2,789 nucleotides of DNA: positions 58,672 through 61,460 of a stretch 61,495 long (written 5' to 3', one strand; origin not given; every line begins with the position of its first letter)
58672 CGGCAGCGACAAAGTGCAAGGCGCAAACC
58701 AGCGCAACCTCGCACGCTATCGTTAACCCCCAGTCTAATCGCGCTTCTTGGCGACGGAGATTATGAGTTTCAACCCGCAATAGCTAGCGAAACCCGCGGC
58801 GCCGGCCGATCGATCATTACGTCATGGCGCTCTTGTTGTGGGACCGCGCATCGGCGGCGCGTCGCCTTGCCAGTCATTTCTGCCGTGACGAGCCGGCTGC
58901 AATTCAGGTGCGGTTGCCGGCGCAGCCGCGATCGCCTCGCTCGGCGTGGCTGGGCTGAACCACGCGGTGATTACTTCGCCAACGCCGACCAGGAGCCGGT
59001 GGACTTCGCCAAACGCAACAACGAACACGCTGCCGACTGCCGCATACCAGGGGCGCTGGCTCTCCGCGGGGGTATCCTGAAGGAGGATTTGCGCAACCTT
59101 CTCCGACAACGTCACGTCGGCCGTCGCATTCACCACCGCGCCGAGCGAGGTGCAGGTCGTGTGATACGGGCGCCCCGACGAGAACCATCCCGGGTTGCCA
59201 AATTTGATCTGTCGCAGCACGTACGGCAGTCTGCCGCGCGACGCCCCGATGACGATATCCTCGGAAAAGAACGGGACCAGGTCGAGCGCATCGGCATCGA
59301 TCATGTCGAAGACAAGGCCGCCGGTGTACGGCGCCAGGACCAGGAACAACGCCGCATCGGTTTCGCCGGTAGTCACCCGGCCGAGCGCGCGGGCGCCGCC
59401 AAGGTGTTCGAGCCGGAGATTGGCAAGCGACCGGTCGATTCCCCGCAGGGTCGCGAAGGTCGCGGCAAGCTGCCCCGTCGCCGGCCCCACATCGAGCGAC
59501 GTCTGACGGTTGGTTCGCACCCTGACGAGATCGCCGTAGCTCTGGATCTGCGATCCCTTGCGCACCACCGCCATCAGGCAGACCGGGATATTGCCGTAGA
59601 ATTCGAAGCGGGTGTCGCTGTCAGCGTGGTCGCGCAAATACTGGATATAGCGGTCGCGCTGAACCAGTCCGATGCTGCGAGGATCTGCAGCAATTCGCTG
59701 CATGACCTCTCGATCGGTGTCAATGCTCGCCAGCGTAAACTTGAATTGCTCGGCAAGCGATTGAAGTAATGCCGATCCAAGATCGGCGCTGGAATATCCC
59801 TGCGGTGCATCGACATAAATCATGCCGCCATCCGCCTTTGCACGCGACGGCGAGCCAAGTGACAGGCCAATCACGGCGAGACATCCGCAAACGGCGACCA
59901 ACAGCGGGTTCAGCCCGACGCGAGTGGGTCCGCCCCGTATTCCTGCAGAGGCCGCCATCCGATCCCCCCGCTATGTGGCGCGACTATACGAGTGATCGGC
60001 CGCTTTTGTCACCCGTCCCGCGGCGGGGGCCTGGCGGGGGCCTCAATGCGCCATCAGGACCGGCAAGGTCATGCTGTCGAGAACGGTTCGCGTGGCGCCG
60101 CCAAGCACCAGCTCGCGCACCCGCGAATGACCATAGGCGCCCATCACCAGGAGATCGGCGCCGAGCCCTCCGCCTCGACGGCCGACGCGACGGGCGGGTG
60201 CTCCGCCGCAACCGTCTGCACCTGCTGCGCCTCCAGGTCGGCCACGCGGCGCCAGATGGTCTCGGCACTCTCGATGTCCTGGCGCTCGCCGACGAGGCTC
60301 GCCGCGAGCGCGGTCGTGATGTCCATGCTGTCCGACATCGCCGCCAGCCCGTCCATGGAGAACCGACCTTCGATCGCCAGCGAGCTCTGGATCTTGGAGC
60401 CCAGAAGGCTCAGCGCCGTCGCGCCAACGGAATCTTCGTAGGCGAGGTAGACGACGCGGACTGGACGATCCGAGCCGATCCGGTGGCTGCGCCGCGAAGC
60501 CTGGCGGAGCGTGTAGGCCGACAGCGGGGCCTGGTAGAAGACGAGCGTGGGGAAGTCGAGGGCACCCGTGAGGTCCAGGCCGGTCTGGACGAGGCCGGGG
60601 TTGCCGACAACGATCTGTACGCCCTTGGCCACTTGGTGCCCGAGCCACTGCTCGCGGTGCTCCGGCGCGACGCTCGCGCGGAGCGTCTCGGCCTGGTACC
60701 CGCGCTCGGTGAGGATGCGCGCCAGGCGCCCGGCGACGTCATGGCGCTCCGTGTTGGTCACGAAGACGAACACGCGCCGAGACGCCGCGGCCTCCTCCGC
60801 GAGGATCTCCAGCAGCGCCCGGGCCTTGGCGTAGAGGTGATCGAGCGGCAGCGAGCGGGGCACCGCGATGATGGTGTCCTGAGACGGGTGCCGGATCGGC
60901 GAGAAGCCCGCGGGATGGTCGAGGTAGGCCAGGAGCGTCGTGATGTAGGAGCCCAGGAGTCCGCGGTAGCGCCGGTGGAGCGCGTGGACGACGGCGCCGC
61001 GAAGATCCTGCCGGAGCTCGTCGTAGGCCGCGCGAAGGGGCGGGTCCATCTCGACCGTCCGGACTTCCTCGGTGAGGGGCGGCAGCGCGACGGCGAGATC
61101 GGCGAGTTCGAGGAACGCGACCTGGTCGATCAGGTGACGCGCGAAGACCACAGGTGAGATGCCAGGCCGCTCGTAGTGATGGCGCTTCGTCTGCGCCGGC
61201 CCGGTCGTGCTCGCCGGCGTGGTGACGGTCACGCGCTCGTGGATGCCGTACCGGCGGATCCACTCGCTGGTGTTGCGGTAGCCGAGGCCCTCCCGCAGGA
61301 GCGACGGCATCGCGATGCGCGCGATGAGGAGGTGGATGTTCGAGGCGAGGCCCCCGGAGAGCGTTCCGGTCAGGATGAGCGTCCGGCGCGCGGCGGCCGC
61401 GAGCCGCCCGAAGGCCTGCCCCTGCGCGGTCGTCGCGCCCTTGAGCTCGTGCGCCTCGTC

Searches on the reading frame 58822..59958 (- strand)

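Call 68: search_protein_families(library=pfam, proteins=[window:58822-59958:-], max_evalue=0.1)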
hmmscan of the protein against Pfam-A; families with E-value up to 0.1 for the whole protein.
window:58822-59958:- (378 aa): 0 families

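Call 76: search_protein_families(library=ncbifam, proteins=[window:58822-59958:-], max_evalue=0.01)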
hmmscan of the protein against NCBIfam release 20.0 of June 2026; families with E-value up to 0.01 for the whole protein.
window:58822-59958:- (378 aa): 1 family
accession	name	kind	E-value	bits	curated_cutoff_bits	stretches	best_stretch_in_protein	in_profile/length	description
NF000451.2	blaBES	exception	0.0074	15.8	650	0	143-205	99-159/292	BES family class A beta-lactamase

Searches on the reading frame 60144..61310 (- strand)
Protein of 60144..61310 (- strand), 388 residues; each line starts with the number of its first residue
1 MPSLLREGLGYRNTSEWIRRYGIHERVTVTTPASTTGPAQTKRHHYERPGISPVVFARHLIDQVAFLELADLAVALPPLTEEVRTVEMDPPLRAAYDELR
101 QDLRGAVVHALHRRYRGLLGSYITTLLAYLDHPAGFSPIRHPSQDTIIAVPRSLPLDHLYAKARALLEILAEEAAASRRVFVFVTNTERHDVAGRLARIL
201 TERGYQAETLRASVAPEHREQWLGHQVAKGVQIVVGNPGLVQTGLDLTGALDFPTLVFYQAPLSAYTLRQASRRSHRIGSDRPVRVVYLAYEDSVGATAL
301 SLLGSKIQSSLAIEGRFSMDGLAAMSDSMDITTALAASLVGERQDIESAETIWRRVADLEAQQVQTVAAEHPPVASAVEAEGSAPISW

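Call 68: search_protein_families(library=pfam, proteins=[window:60144-61310:-], max_evalue=0.1)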
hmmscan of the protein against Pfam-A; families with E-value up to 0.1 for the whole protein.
window:60144-61310:- (388 aa): 1 family
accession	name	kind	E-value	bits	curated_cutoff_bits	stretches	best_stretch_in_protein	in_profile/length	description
PF00271.37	Helicase_C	-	6.3e-06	26.8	23.5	1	162-279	2-110/110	Helicase conserved C-terminal domain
